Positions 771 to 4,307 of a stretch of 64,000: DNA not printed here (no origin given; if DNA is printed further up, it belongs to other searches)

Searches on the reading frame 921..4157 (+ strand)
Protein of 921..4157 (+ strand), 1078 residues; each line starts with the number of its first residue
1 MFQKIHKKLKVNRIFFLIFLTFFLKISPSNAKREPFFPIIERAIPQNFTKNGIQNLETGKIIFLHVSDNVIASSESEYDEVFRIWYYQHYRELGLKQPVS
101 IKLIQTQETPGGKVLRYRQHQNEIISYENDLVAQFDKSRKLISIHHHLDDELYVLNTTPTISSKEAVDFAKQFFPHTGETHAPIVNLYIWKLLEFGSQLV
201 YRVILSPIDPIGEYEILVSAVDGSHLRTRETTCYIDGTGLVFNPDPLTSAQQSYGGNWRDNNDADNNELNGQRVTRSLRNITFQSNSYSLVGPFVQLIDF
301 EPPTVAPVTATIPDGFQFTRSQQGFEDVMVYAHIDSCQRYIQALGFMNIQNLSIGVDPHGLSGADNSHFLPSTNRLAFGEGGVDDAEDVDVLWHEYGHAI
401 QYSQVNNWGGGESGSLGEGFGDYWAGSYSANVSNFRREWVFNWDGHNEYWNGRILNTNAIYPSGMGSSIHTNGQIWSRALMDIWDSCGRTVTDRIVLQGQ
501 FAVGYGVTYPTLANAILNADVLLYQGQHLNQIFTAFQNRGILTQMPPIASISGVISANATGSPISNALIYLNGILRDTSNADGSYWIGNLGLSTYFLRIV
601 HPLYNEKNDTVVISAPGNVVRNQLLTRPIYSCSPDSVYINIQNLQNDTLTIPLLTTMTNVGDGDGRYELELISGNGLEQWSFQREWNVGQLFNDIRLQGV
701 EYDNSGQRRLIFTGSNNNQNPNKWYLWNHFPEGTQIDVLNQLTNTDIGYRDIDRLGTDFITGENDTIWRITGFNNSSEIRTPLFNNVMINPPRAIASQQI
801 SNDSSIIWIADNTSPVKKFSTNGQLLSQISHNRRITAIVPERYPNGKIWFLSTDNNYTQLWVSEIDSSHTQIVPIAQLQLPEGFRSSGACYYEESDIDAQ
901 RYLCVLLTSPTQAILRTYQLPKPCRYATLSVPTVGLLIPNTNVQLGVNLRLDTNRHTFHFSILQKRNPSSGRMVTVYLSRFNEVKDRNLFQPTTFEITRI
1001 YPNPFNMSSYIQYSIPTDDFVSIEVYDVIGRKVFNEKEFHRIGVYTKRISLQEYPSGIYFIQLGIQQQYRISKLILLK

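Call 60: search_protein_families(library=ncbifam, proteins=[window:921-4157:+], max_evalue=1e-10)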
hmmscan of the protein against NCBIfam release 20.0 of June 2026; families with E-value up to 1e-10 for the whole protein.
window:921-4157:+ (1078 aa): 0 families

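Call 73: search_protein_families(library=pfam, proteins=[window:921-4157:+], max_evalue=0.0001)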
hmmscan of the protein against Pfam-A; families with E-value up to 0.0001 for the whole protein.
window:921-4157:+ (1078 aa): 3 families
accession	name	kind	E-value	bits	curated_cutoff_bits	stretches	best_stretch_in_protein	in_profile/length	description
PF18962.6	Por_Secre_tail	-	6.3e-11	42.8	27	1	1000-1075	1-74/75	Secretion system C-terminal sorting domain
PF13620.12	CarboxypepD_reg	-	6.4e-07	30.1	32.3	1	550-618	1-74/82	Carboxypeptidase regulatory-like domain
PF02128.21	Peptidase_M36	-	1.3e-06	28.3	23.3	1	383-541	174-364/368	Fungalysin metallopeptidase (M36)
